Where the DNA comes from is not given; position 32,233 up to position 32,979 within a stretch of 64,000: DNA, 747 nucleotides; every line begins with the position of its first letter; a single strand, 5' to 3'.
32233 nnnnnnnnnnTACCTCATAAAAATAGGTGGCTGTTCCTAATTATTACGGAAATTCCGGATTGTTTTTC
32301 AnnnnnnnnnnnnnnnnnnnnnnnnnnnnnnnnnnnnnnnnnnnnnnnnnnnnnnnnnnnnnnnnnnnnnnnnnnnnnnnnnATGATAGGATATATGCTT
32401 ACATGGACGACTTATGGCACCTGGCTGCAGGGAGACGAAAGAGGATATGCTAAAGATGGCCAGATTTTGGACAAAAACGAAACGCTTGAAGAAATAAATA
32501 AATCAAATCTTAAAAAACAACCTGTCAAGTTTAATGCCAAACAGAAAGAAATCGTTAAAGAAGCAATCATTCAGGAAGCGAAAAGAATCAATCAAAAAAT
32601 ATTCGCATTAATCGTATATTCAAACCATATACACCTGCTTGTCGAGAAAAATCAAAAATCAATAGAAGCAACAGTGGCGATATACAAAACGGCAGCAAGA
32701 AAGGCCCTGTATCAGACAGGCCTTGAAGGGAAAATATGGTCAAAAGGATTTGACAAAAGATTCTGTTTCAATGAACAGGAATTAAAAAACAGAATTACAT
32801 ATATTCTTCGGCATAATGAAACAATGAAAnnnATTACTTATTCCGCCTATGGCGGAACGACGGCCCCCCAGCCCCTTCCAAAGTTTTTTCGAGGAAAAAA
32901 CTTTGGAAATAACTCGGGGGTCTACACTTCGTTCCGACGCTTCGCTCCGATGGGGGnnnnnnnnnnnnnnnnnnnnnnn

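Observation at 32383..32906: Solo HUH/Y1 transposase-like gene (RAYT-like) next to REP-like hairpins, in a window saturated with palindromic repeats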

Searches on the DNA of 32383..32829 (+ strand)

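Call 63: search_with_rna_model(model_id=R1, sources=[L004, L005, L006, L007, L008, L009, L010, L011, L012, L013, L014, L015, L016, L017, L018, L019, L020, L021, L022, L023, L024, L025, L026, L027, L028, L029, L030, L031, L032, L033, L034, L035, L036, L037, L038, L039, L040, L041, L042, L043, L044, L045, L046, L047, L048, L049, L050, L051, L052, L053, L054, L055, L056, L057, L058, L059, L060, L061, L062, L063, L064, L065, L066, L067, L068, L069, L070, L071, L072, L073, L074, L075, L076, L077, L078, L079, L080, L081, L082, L083], max_evalue=0.01)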
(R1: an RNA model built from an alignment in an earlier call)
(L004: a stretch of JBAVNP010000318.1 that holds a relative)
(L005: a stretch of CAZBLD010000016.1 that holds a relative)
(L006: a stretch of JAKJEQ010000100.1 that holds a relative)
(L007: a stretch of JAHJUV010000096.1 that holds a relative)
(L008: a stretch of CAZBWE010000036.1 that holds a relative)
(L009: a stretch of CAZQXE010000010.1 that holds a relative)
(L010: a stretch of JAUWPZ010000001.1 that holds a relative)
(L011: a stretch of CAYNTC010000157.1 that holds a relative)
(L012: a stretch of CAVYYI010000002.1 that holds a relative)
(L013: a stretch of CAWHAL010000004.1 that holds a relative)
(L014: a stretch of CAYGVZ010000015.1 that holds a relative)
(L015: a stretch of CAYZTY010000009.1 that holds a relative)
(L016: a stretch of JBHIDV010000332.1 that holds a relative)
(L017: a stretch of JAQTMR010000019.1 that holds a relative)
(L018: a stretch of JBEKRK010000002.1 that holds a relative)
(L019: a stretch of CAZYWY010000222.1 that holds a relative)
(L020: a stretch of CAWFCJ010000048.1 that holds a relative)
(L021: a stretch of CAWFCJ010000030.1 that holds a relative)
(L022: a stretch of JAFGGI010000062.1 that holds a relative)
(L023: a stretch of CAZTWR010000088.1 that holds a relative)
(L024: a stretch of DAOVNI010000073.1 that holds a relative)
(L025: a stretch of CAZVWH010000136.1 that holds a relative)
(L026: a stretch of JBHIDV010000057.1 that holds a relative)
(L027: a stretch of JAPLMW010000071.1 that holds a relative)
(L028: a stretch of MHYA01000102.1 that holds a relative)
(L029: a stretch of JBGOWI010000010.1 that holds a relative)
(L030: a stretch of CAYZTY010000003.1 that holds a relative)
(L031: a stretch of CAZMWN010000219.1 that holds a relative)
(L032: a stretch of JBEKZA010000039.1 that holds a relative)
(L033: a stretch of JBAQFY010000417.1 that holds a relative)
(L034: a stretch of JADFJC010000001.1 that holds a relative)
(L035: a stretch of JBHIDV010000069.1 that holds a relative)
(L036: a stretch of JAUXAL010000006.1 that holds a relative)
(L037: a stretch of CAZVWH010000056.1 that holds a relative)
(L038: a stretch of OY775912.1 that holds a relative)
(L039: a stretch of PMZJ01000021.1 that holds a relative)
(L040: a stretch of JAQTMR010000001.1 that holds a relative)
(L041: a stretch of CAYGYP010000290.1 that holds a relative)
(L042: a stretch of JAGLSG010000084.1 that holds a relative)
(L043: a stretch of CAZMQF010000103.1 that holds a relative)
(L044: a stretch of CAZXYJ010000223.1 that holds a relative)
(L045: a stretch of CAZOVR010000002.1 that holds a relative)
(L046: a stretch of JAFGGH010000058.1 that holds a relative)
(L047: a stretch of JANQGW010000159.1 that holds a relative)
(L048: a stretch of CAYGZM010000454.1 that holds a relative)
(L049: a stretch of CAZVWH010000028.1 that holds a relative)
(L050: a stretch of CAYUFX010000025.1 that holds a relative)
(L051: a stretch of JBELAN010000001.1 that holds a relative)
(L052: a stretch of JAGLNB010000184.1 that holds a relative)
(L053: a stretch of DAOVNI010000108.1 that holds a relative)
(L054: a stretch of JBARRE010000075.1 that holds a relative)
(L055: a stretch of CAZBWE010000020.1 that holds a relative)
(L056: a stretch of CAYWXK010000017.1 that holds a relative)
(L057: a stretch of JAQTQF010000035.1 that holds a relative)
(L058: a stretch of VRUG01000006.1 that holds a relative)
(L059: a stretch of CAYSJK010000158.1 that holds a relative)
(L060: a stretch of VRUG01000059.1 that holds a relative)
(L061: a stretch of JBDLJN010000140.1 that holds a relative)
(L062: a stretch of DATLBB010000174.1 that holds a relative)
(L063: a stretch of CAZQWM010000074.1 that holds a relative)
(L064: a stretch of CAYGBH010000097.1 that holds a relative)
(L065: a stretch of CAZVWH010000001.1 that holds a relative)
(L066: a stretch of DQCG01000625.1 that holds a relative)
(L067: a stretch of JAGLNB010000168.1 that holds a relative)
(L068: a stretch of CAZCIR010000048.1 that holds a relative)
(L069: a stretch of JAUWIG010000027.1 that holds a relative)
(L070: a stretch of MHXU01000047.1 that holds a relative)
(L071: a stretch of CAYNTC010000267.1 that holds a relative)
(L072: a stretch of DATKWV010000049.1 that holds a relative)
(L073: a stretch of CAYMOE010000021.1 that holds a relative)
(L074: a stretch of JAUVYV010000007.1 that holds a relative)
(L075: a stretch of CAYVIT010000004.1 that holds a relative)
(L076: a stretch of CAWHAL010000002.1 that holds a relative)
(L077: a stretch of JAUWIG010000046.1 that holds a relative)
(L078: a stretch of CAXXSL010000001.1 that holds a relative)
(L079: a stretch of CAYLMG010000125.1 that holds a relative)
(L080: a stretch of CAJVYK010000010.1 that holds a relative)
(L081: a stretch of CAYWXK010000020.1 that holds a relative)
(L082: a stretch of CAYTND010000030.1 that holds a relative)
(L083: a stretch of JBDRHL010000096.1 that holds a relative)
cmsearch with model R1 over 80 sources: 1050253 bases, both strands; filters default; matches with E-value up to 0.01: 201.
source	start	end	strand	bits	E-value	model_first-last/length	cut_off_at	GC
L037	6496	6527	+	47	1.1e-14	1-32/32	no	0.56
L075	7850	7881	+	46.3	2e-14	1-32/32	no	0.56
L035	7742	7773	+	46.1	2.5e-14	1-32/32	no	0.59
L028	9777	9808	+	45.8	3.4e-14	1-32/32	no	0.56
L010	9922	9953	+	45.6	3.8e-14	1-32/32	no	0.59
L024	2977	3008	+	45.6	3.8e-14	1-32/32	no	0.59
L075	7947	7978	+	45.6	3.8e-14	1-32/32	no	0.59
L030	6976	7007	+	45.5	4.2e-14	1-32/32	no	0.53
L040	10547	10578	-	44.3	1.3e-13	1-32/32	no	0.69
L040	9909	9940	+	44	1.7e-13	1-32/32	no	0.62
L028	9922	9953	+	43.8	2.1e-13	1-32/32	no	0.59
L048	722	753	+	43.6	2.4e-13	1-32/32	no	0.62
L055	10506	10537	+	43.5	2.8e-13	1-32/32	no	0.62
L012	9928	9959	+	43.4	2.9e-13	1-32/32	no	0.56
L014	9859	9890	+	43.2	3.6e-13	1-32/32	no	0.47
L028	9840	9871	+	42.9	4.6e-13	1-32/32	no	0.69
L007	5440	5471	+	42.9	4.8e-13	1-32/32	no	0.53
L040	10458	10489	-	42.5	6.7e-13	1-32/32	no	0.56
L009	17408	17439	+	42.4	7.3e-13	1-32/32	no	0.56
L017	1304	1335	+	42.3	7.8e-13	1-32/32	no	0.53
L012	9860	9891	-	42.2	8.8e-13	1-32/32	no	0.66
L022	7737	7768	-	42.2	8.8e-13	1-32/32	no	0.66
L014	9916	9947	+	41.9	1.2e-12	1-32/32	no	0.72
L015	863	894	+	41.4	1.9e-12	1-32/32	no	0.56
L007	6052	6083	+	41.4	1.9e-12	1-32/32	no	0.53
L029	9910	9941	+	41.2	2.2e-12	1-32/32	no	0.66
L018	9806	9837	+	40.3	5e-12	1-32/32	no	0.66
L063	988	1019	+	40.2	5.6e-12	1-32/32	no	0.47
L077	3364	3395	+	40.1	6.2e-12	1-32/32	no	0.59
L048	676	707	-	39.9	7.2e-12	1-32/32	no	0.72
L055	10461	10492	-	39.9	7.2e-12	1-32/32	no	0.72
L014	10440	10471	-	38.8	1.9e-11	1-32/32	no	0.75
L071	2482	2513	+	38.7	2.3e-11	1-32/32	no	0.69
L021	504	535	-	38.3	3.1e-11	1-32/32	no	0.62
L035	8258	8289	-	38.3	3.3e-11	1-32/32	no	0.69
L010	10440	10471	-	38.2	3.7e-11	1-32/32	no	0.69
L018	10462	10493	+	38.1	3.8e-11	1-32/32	no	0.62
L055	9925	9956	+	38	4.4e-11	1-32/32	no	0.66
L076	11713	11744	+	37.8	4.9e-11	1-32/32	no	0.62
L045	9056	9087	-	37.8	4.9e-11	1-32/32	no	0.66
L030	7502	7533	-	37.8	5.1e-11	1-32/32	no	0.69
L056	7629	7660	+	37.8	5.2e-11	1-32/32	no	0.69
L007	6102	6133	+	37.8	5.3e-11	1-32/32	no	0.66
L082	7383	7414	+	37.1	9.7e-11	1-32/32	no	0.44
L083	3489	3520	+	36.9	1.2e-10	1-32/32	no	0.62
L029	10476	10507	+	36.7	1.4e-10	1-32/32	no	0.62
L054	871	902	-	36.7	1.4e-10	1-32/32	no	0.34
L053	2882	2913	-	36.5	1.7e-10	1-32/32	no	0.41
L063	2328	2359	+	36.4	1.9e-10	1-32/32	no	0.56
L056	8144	8175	-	36.4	1.9e-10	1-32/32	no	0.66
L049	9868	9899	+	36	2.6e-10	1-32/32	no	0.59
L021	544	575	+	35.8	3.1e-10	1-32/32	no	0.66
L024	3501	3532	-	35.8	3.3e-10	1-32/32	no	0.66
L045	8514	8545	+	35.6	3.9e-10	1-32/32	no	0.69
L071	2990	3021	-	35.3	5.3e-10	1-32/32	no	0.56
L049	9936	9967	+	35.2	5.6e-10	1-32/32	no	0.72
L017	2014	2045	+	34.6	9.8e-10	1-32/32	no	0.66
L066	4778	4809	+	33.9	1.8e-09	1-32/32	no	0.5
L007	5195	5226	+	33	4.4e-09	1-32/32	no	0.41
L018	9892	9924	+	32.9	4.6e-09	1-32/32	no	0.58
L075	8471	8502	-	32.2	8.7e-09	1-32/32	no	0.72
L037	7012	7043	-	32.2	9.1e-09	1-32/32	no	0.62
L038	11079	11111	+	32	1.1e-08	1-32/32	no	0.67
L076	9945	9978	+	31.2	2.2e-08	1-32/32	no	0.47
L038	10449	10481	+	31.2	2.2e-08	1-32/32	no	0.64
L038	10575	10607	+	31.2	2.2e-08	1-32/32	no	0.64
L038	10701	10733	+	31.2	2.2e-08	1-32/32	no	0.64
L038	10827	10859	+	31.2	2.2e-08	1-32/32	no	0.64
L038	10953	10985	+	31.2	2.2e-08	1-32/32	no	0.64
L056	8185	8216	+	31.2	2.3e-08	1-32/32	no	0.66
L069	9880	9921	+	31.2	2.3e-08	1-32/32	no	0.55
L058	9769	9803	+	30.5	4.2e-08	1-32/32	no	0.54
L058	9907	9941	+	30.5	4.2e-08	1-32/32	no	0.54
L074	1976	2008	+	30.5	4.3e-08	1-32/32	no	0.45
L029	10434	10465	-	30.4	4.7e-08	1-32/32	no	0.59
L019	2296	2329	+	30.3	5.3e-08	1-32/32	no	0.56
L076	10462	10495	+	30.2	5.6e-08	1-32/32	no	0.5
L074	2654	2686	+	30.2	5.6e-08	1-32/32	no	0.45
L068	9913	9945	+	30.1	6e-08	1-32/32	no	0.67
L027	4936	4997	+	30.1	6.1e-08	1-32/32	no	0.6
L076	9897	9930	+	30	6.4e-08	1-32/32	no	0.47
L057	2057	2091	+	30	6.5e-08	1-32/32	no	0.49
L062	6032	6064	+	30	6.7e-08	1-32/32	no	0.64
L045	12362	12414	+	29.8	8.3e-08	1-32/32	no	0.57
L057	3676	3710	+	29.6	9.7e-08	1-32/32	no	0.54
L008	10437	10469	-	29.5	1.1e-07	1-32/32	no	0.61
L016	2203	2235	-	29.5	1.1e-07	1-32/32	no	0.61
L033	10437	10469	-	29.5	1.1e-07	1-32/32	no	0.61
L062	6570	6602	-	29.5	1.1e-07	1-32/32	no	0.61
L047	10450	10482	+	29.4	1.2e-07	1-32/32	no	0.67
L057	3034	3068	+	29.4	1.2e-07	1-32/32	no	0.54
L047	9939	9971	-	29.3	1.3e-07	1-32/32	no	0.61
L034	1004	1034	+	29.1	1.6e-07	1-32/32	no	0.45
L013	3907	3939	-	28.9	1.9e-07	1-32/32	no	0.48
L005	7339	7369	+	28.9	1.9e-07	1-32/32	no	0.48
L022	7169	7199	-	28.7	2.3e-07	1-32/32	no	0.42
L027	531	561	+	28.5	2.6e-07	1-32/32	no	0.48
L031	2209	2241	-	28.5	2.8e-07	1-32/32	no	0.52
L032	9922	9954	-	28.4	3e-07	1-32/32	no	0.55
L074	2085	2117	+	28.4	3e-07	1-32/32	no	0.48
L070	3197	3227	+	28.3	3.2e-07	1-32/32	no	0.42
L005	6577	6607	+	28.3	3.3e-07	1-32/32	no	0.45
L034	1161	1191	+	28.2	3.6e-07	1-32/32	no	0.48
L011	3642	3675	+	28.2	3.6e-07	1-32/32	no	0.53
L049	10445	10476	-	28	4.2e-07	1-32/32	no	0.62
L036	1428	1460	-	28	4.2e-07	1-32/32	no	0.48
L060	1119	1151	-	28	4.2e-07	1-32/32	no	0.48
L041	2823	2855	-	27.6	6e-07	1-32/32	no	0.64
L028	11010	11043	+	27.6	6.2e-07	1-32/32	no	0.53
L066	5302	5333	-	27.6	6.3e-07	1-32/32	no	0.31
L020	10437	10469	-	27.6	6.4e-07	1-32/32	no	0.64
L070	3732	3762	+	27.5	6.7e-07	1-32/32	no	0.45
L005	6747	6777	+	27.5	6.7e-07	1-32/32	no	0.52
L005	6782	6812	+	27.5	6.7e-07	1-32/32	no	0.52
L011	3601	3633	-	27.4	7.2e-07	1-32/32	no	0.52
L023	2979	3011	+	27.3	7.7e-07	1-32/32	no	0.55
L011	3063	3095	+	27.3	8e-07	1-32/32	no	0.61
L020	9909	9941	+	27.3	8e-07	1-32/32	no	0.61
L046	10470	10500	-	27.3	8.1e-07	1-32/32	no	0.48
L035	3582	3612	-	27.1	9.7e-07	1-32/32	no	0.52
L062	6645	6678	+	27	1e-06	1-32/32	no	0.65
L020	10474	10507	+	27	1.1e-06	1-32/32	no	0.53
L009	10436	10468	-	27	1.1e-06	1-32/32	no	0.55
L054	359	390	+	26.7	1.3e-06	1-32/32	no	0.47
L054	1080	1111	+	26.7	1.3e-06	1-32/32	no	0.47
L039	8178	8210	-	26.7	1.4e-06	1-32/32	no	0.52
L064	2342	2374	-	26.5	1.7e-06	1-32/32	no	0.48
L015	284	317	+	26.4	1.9e-06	1-32/32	no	0.65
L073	10428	10458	+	26.4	1.9e-06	1-32/32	no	0.55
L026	5985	6017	-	26.3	2e-06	1-32/32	no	0.45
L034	799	857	+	26.3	2e-06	1-32/32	no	0.58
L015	823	856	+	26.1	2.4e-06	1-32/32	no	0.59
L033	9903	9936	+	25.7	3.5e-06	1-32/32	no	0.5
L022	10462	10496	-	25.5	4.2e-06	1-32/32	no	0.54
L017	53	85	+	25.5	4.3e-06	1-32/32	no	0.55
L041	2243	2276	+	25.5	4.4e-06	1-32/32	no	0.53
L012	10440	10471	-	25.4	4.7e-06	1-32/32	no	0.62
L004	1364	1394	+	25.3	4.9e-06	1-32/32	no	0.52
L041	2874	2907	+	25.3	5.1e-06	1-32/32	no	0.53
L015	248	281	+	25.3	5.1e-06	1-32/32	no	0.59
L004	813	843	-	25.3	5.2e-06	1-32/32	no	0.48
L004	1402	1432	+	24.9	7e-06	1-32/32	no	0.45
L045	9924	9956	+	24.9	7.2e-06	1-32/32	no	0.55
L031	2160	2192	+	24.7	8.9e-06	1-32/32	no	0.42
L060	580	612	+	24.7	9.1e-06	1-32/32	no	0.36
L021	1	22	+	24.5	1.1e-05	11-32/32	5'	0.59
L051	10492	10522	+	24.5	1.1e-05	1-32/32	no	0.48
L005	7774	7804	+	24.4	1.1e-05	1-32/32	no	0.48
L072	3469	3500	+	24.1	1.5e-05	1-32/32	no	0.59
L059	3051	3081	+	24.1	1.5e-05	1-32/32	no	0.61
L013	3390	3422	+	24.1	1.6e-05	1-32/32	no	0.61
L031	777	808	-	23.9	1.8e-05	1-32/32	no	0.47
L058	10435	10469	-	23.9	1.8e-05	1-32/32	no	0.43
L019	2822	2855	-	23.9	1.9e-05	1-32/32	no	0.53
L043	8592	8622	+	23.8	2.1e-05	1-32/32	no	0.61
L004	1468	1500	+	23.7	2.3e-05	1-32/32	no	0.61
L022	7776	7807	-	23.6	2.4e-05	1-32/32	no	0.47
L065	10446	10478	-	23.2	3.3e-05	1-32/32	no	0.39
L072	3371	3402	+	23.2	3.6e-05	1-32/32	no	0.62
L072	4173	4204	+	23.2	3.6e-05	1-32/32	no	0.62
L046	10443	10473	+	23.1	3.7e-05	1-32/32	no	0.42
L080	4886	4917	+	23.1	4e-05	1-32/32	no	0.66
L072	4271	4302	+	23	4.2e-05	1-32/32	no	0.62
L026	5496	5528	+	22.9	4.4e-05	1-32/32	no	0.45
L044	1247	1279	+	22.9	4.4e-05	1-32/32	no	0.45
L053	1358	1390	+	22.9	4.4e-05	1-32/32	no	0.45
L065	9957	9989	+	22.9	4.4e-05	1-32/32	no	0.45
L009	17597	17628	+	22.9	4.5e-05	1-32/32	no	0.59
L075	7916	7944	+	22.8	5.3e-05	1-32/32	no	0.62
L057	3570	3604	-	22.7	5.4e-05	1-32/32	no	0.57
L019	344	377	+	22.4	7.3e-05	1-32/32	no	0.62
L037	6466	6492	+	22.4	7.6e-05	1-32/32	no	0.63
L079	2498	2528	+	22.3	8.3e-05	1-32/32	no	0.42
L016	1674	1707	+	22.2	9.1e-05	1-32/32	no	0.56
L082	7925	7957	-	22.1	9.5e-05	1-32/32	no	0.39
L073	9950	9980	+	21.9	0.00011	1-32/32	no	0.52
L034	46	85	+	21.6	0.00016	1-32/32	no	0.68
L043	8025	8055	+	21.4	0.00019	1-32/32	no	0.61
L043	8645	8675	+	21.4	0.00019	1-32/32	no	0.61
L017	570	601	-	21.1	0.00024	1-32/32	no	0.47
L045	10441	10472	-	20.9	0.00028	1-32/32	no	0.47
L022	19439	19472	-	20.9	0.00029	1-32/32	no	0.5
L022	10511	10545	+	20.8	0.00032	1-32/32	no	0.57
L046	19414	19446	+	20.7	0.00035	1-32/32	no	0.58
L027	492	525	+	20.4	0.00045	1-32/32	no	0.62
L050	10485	10515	+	20.3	0.0005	1-32/32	no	0.68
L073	10455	10485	-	19.9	0.0007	1-32/32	no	0.45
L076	11269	11299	+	19.9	0.00071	1-32/32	no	0.65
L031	255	286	+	19.6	0.00096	1-32/32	no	0.44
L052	1682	1713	+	19.5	0.0011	1-32/32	no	0.44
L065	8814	8846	-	19.4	0.0012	1-32/32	no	0.61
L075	7700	7717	+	19.3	0.0013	6-23/32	no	0.72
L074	1926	1959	+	19.2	0.0014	1-32/32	no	0.44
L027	4369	4425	+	18.8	0.0021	1-32/32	no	0.58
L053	1842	1874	-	18.7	0.0022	1-32/32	no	0.42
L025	726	757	+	18.2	0.0036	1-32/32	no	0.53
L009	9891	9922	-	18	0.0041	1-32/32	no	0.47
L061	6608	6641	-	17.8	0.005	1-32/32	no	0.53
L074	2703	2735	+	17.7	0.0055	1-32/32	no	0.48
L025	5963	5994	+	17.6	0.0058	1-32/32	no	0.56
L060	9537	9592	-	17.2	0.0086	1-32/32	no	0.61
